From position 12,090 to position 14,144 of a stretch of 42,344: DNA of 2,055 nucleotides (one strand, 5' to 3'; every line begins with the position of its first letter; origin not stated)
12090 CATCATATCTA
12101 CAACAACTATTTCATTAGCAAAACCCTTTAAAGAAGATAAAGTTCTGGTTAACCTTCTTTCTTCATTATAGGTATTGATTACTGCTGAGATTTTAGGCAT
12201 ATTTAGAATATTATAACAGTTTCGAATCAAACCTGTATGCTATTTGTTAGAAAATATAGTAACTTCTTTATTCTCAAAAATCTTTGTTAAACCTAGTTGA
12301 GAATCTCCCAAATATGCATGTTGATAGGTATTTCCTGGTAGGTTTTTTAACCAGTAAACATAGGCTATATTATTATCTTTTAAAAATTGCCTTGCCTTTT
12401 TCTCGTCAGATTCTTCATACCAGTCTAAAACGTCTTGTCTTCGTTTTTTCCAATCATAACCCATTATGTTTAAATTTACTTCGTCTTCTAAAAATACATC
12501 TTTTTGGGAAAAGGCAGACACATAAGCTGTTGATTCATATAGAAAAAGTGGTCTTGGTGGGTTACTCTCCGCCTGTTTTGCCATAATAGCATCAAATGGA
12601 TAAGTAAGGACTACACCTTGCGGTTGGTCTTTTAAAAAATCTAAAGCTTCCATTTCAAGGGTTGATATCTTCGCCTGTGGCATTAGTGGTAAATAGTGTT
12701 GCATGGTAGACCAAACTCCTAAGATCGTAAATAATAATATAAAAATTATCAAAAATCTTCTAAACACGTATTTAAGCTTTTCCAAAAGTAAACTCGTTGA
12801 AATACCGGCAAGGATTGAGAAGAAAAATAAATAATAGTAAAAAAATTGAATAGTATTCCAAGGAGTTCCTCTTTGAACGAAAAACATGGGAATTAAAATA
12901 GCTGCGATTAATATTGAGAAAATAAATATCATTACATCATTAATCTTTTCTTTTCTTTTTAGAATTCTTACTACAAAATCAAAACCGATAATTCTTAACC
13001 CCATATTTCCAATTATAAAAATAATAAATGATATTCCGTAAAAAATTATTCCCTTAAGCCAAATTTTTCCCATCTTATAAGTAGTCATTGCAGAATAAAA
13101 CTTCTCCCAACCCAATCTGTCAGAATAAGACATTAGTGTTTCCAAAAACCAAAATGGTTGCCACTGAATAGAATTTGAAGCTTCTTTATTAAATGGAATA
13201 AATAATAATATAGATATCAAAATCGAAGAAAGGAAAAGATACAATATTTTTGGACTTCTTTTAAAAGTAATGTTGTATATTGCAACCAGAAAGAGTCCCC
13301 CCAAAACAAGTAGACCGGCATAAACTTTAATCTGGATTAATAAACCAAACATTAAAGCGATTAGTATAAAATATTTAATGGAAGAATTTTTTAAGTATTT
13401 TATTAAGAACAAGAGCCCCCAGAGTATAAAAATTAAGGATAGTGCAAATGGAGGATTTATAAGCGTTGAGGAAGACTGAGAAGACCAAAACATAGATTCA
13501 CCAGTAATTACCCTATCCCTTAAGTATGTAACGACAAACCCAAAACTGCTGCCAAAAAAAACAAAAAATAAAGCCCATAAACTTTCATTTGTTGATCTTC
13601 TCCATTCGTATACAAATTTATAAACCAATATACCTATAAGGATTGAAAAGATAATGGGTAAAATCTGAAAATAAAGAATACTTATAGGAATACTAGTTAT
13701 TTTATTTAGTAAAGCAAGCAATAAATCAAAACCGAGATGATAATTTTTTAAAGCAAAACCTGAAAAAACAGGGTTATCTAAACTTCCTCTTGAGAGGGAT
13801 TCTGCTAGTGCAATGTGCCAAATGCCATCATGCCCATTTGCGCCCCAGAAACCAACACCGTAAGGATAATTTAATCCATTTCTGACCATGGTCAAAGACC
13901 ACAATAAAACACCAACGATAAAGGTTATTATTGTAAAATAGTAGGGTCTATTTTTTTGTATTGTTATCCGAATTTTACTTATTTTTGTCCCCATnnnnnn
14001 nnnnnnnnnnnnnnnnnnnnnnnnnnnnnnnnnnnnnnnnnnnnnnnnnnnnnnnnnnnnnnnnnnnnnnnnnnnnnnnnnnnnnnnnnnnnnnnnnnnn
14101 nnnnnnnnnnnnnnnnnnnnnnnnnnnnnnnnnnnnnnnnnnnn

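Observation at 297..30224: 30-kb glycosylation locus: 20 of ~28 genes are glycosyltransferases, 11 of them GT-C-like, with no visible priming enzyme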

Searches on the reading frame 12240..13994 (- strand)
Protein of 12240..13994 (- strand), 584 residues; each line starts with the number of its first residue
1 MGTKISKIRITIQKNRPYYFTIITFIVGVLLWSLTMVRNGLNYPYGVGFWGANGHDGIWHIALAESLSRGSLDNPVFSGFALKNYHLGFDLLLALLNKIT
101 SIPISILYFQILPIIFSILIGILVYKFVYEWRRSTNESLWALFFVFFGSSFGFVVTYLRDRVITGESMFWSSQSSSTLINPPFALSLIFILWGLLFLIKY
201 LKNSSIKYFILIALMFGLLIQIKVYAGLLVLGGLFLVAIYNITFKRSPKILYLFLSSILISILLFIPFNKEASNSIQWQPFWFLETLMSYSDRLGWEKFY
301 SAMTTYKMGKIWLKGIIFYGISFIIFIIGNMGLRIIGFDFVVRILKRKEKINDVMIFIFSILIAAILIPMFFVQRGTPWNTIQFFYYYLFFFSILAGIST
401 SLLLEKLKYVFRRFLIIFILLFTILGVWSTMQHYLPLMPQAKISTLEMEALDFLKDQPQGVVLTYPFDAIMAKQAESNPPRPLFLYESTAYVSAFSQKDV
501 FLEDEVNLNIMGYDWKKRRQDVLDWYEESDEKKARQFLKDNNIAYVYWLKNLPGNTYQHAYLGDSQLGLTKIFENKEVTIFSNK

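Call 5: search_protein_families(library=pfam, proteins=[window:12240-13994:-], max_evalue=0.01)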
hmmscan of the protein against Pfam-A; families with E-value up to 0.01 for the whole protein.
window:12240-13994:- (584 aa): 1 family
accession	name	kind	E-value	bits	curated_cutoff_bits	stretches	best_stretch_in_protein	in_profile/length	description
PF13231.12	PMT_2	-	0.0026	18.4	26.1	1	184-267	76-156/160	Dolichyl-phosphate-mannose-protein mannosyltransferase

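Call 12: search_protein_families(library=ncbifam, proteins=[window:12240-13994:-], max_evalue=0.01)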
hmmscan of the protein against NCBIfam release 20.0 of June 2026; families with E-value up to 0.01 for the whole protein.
window:12240-13994:- (584 aa): 1 family
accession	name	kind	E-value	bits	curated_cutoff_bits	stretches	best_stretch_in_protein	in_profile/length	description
NF047440.1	LA3751_2_3_fam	subfamily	0.00025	20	200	1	184-474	154-424/460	LA_3751/LA_3752 family putative glycosyltransferase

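Call 19: find_homologous_proteins(query=window:12240-13994:-)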
Query window:12240-13994:- (584 aa): 1378 proteins with E <= 0.001 among 8000 candidates; the best 120 are listed.
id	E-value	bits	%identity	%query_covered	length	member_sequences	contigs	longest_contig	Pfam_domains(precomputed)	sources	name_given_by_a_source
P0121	0.0e+0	1286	100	100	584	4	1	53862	-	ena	-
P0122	3.1e-282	956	87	86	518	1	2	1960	-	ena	-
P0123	3.6e-230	784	63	95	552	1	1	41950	-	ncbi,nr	ncbi:MAG: hypothetical protein QMD92_00315, partial [bacterium]|nr:hypothetical protein [bacterium]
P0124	2.2e-229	781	60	99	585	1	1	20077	-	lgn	-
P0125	2.6e-227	774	61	99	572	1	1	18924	-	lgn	-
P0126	1.5e-225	768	60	95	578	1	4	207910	-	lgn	-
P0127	1.8e-221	755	62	93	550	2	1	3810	-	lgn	-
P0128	1.6e-220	752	59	98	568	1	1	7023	-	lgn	-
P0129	2.7e-220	751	62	97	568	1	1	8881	-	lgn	-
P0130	1.3e-217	742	60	94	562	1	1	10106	-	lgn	-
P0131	5.8e-217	740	60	96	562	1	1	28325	-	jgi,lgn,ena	-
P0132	1.2e-216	739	61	96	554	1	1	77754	-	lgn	-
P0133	1.6e-215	735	62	93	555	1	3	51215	-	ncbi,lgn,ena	ncbi:MAG: hypothetical protein AAB778_01375 [Patescibacteria group bacterium]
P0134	1.6e-215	735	58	98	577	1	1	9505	-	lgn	-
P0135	3.6e-215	734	60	96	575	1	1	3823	-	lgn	-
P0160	1.6e-206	705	57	94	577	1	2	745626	-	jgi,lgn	jgi:hypothetical protein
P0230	2.5e-189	649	53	98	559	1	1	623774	-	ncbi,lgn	-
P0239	8.5e-188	644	51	96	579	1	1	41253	-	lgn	-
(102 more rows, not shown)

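Call 43: predict_structure(alignment_id=A4)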
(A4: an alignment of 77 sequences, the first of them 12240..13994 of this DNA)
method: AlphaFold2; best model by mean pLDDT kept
length: 584 residues; sequences in the alignment: 77
mean_pLDDT: 88.7   pTM: 0.90
mean pLDDT of the five models: 88.7, 88.4, 87.7, 87.0, 86.4
residues with pLDDT >= 90: 345; 70-90: 193; 50-70: 44; < 50: 2
segments of 3 or more residues with pLDDT < 50: none
pLDDT, mean of each block of 10 residues (from residue 1): 60 78 92 82 87 76 94 92 88 97 94 94 98 97 92 83 73 63 95 98 97 97 94 98 97 98 87 79 77 66 86 87 86 94 96 98 94 80 90 97 97 96 90 79 93 96 88 83 83 94 83 89 94 96 94 69 93 96 92
secondary structure, 60 per line:
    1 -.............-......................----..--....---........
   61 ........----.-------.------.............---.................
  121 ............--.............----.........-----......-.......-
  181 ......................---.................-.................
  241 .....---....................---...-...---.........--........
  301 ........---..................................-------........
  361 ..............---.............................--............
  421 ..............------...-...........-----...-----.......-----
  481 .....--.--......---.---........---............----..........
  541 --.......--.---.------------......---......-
elements in order: H2-14 H16-37 E46-49 H53-68 H88-100 H104-132 H135-147 H152-160 H166-171 H173-179 H181-202 H206-222 H224-245 H249-268 E276-278 H282-290 H293-308 H312-345 H353-371 E372-374 H378-406 H409-434 E441-443 H445-455 E461-463 H469-475 H491-496 H505-511 H515-526 H531-540 E543-549 E569-574 E578-583

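Call 45: fold_search(model_id=the predicted structure, library=pdb)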
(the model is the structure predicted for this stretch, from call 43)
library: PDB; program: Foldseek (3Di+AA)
matches with E <= 10: 267; with E <= 0.001: 25
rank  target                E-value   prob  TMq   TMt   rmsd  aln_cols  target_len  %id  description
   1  9n9j_I                3.6e-11  1.00  0.53  0.46  14.6       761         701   11  Structure of a GRP94 folding intermediate engaged with a CCDC134- and FKBP11-bound secretory translocon (released 2025-11-19)
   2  8b6l_I                7.0e-11  1.00  0.52  0.45  14.3       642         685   12  Subtomogram average of the human Sec61-TRAP-OSTA-translocon (released 2022-12-07)
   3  7oci_F                9.7e-11  1.00  0.54  0.50  12.5       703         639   12  Cryo-EM structure of yeast Ost6p containing oligosaccharyltransferase complex (released 2022-02-16)
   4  6s7o_A                3.6e-10  1.00  0.54  0.49  12.6       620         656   13  Cryo-EM structure of human oligosaccharyltransferase complex OST-A (released 2019-12-18)
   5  8pn9_A                3.8e-10  1.00  0.53  0.48  12.8       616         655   14  Structure of human oligosaccharyltransferase OST-A complex bound to NGI-1 (released 2024-05-08)
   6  6ezn_F                4.4e-10  1.00  0.55  0.50  12.6       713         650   13  Cryo-EM structure of the yeast oligosaccharyltransferase (OST) complex (released 2018-01-17)
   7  6s7t_A                4.6e-10  1.00  0.54  0.45  13.9       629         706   11  Cryo-EM structure of human oligosaccharyltransferase complex OST-B (released 2019-12-18)
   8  8agc_A                5.3e-10  1.00  0.54  0.47  13.3       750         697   11  Structure of yeast oligosaccharylransferase complex with lipid-linked oligosaccharide and non-acceptor peptide bound (released 2022-12-07)
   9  6ftg_5                5.3e-10  1.00  0.53  0.49  14.3       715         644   12  Subtomogram average of OST-containing ribosome-translocon complexes from canine rough microsomal membranes (released 2018-03-21)
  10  8agb_A                9.7e-10  1.00  0.54  0.50  12.5       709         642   13  Structure of yeast oligosaccharylransferase complex with lipid-linked oligosaccharide bound (released 2022-12-07)
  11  8age_A                1.3e-09  1.00  0.54  0.50  12.2       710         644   12  Structure of yeast oligosaccharylransferase complex with acceptor peptide bound (released 2022-12-07)
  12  6c26_A                5.2e-09  1.00  0.56  0.51  12.6       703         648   12  The Cryo-EM structure of a eukaryotic oligosaccharyl transferase complex (released 2018-01-31)
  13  7e9s_A                2.6e-08  1.00  0.48  0.34  14.5       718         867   12  Archaeal oligosaccharyltransferase AglB from Archaeoglobus fulgidus in complex with an inhibitory peptide and a dolich (released 2021-09-08)
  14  3rce_A                3.1e-08  1.00  0.51  0.44  15.4       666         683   14  Bacterial oligosaccharyltransferase PglB (released 2011-06-15)
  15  7zlh_A                1.5e-07  1.00  0.49  0.45  10.2       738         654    9  Cryo-EM structure of C-mannosyltransferase CeDPY19, in apo state, bound to CMT2-Fab and anti-Fab nanobody (released 2023-01-11)
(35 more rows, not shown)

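Call 46: search_solved_structures(query=A4, max_evalue=10, show_alignments=3)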
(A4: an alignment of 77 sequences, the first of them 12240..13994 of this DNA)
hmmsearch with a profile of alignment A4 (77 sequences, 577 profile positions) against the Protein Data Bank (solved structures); distinct sequences matched with E-value up to 10: 0.

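Call 58: search_protein_representatives(alignment_id=A4)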
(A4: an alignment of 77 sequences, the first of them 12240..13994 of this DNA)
Query: 77 sequences, 577 profile positions. Proteins with E-value up to 0.001 (for the whole library): 1585; up to 1e-10: 1284; up to 1e-30: 802. The best 150 are listed.
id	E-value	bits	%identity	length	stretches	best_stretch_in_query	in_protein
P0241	1.0e-254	862.9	-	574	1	9-575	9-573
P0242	1.5e-251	852.4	-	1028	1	5-576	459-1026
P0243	1.2e-234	796.6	-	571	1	9-576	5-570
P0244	4.8e-228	774.9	-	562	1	11-576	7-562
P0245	1.7e-210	716.9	-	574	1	1-575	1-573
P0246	4.5e-203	692.4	-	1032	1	12-575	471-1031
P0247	6.0e-203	692.0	-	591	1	10-576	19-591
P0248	2.3e-202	690.0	-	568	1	1-575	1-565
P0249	5.5e-197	672.3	-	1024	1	9-576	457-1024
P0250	1.5e-189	647.8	-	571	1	1-575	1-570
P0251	2.1e-189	647.3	-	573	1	11-573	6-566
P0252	1.0e-185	635.1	-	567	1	1-576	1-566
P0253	8.6e-185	632.0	-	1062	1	11-575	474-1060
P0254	3.4e-183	626.8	-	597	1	14-576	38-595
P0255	7.8e-177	605.8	-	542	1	30-575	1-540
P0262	3.2e-163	560.8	-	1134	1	6-575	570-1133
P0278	5.3e-144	497.4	-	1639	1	9-575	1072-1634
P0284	2.1e-138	478.9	-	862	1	16-575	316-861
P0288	6.5e-134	464.1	-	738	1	13-575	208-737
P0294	2.8e-130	452.1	-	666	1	9-576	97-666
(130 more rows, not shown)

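Call 59: search_protein_families(library=pfam, proteins=[P0242, P0262, P0278, P0284, P0288, P0294, P0253], max_evalue=0.01)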
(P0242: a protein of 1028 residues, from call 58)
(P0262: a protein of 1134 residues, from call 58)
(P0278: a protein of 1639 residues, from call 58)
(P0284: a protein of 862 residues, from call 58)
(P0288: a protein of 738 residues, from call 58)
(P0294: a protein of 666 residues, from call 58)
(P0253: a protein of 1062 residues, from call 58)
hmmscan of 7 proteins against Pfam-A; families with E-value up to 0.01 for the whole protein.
P0242 (1028 aa): 0 families

P0262 (1134 aa): 1 family
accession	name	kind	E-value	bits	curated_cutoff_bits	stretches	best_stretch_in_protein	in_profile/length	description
PF12979.12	DUF3863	-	0.0015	17.8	27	1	142-240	120-217/349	Domain of Unknown Function with PDB structure (DUF3863)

P0278 (1639 aa): 2 families
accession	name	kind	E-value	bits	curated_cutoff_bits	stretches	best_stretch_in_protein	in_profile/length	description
PF13440.11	Polysacc_synt_3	-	9.5e-55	186.3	23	1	50-333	2-283/293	Polysaccharide biosynthesis protein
PF01943.22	Polysacc_synt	-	3.6e-27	95.9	28.2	1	27-294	3-274/274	Polysaccharide biosynthesis protein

P0284 (862 aa): 0 families

P0288 (738 aa): 0 families

P0294 (666 aa): 0 families

P0253 (1062 aa): 0 families

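Call 61: search_protein_families(library=pfam, alignment_id=A4, max_evalue=1)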
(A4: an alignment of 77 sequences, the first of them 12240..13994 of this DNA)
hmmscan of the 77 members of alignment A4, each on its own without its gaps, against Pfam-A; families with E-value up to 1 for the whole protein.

A. member 1, window:12240-13994:- (584 aa): 1 family
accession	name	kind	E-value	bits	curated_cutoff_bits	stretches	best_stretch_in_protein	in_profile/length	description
PF13231.12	PMT_2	-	0.0026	18.4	26.1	1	184-267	76-156/160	Dolichyl-phosphate-mannose-protein mannosyltransferase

B. families by the number of members that match (of 77 scanned): 22 families
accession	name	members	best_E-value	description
PF15875.10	DUF4731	6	0.016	Domain of unknown function (DUF4731)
PF11200.13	DUF2981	4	0.1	Protein of unknown function (DUF2981)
PF01757.29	Acyl_transf_3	3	0.0012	Acyltransferase domain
PF18388.6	ATG29_N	3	0.55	Atg29 N-terminal domain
PF01040.23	UbiA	2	0.0022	UbiA prenyltransferase family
PF13231.12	PMT_2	2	0.0026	Dolichyl-phosphate-mannose-protein mannosyltransferase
PF05510.18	Sarcoglycan_2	2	0.15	Sarcoglycan alpha/epsilon N-terminal domain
PF08176.17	SspK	1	0.0054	Small acid-soluble spore protein K family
PF07051.17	OCIA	1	0.011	Ovarian carcinoma immunoreactive antigen (OCIA)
PF19507.4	DUF6041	1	0.038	Family of unknown function (DUF6041)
PF02600.21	DsbB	1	0.044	Disulfide bond formation protein DsbB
PF14045.11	YIEGIA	1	0.073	YIEGIA protein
PF10875.13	DUF2670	1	0.094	Protein of unknown function (DUF2670)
PF19658.4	DUF6161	1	0.4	Family of unknown function (DUF6161)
PF03457.19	HA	1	0.46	Helicase associated domain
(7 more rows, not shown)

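Call 88: find_encoding_contigs(protein=P0160, flank=6000, max_places=1)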
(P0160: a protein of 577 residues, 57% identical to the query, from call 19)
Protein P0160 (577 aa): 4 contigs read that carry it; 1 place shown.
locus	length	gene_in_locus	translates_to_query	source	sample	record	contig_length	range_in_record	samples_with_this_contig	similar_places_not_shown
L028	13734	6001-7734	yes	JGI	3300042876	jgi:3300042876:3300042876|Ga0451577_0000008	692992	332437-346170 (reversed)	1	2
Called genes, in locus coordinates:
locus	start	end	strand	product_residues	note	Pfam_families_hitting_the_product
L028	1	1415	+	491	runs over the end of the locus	PF13231:PMT_2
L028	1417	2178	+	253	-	PF13641:Glyco_tranf_2_3 (faint), PF00535:Glycos_transf_2, PF10111:Glyco_tranf_2_2 (weak)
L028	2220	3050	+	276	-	PF02498:Bro-N (weak)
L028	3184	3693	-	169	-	-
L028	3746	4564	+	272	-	-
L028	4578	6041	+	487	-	PF01943:Polysacc_synt, PF13440:Polysacc_synt_3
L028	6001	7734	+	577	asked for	-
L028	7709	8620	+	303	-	PF00535:Glycos_transf_2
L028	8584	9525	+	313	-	PF13641:Glyco_tranf_2_3, PF00535:Glycos_transf_2, PF10111:Glyco_tranf_2_2 (faint), PF13632:Glyco_trans_2_3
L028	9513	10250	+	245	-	-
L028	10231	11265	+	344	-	PF13439:Glyco_transf_4 (faint), PF00534:Glycos_transf_1, PF13692:Glyco_trans_1_4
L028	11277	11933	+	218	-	PF05401:NodS (faint), PF01209:Ubie_methyltran, PF13489:Methyltransf_23, PF01728:FtsJ (weak), PF13847:Methyltransf_31, PF08241:Methyltransf_11, PF08242:Methyltransf_12, PF13649:Methyltransf_25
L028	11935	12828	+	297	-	PF00535:Glycos_transf_2, PF10111:Glyco_tranf_2_2 (faint), PF13641:Glyco_tranf_2_3, PF13632:Glyco_trans_2_3 (weak)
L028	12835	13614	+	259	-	PF00535:Glycos_transf_2, PF13641:Glyco_tranf_2_3, PF13712:Glyco_tranf_2_5, PF13632:Glyco_trans_2_3 (weak)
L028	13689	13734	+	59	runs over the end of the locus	-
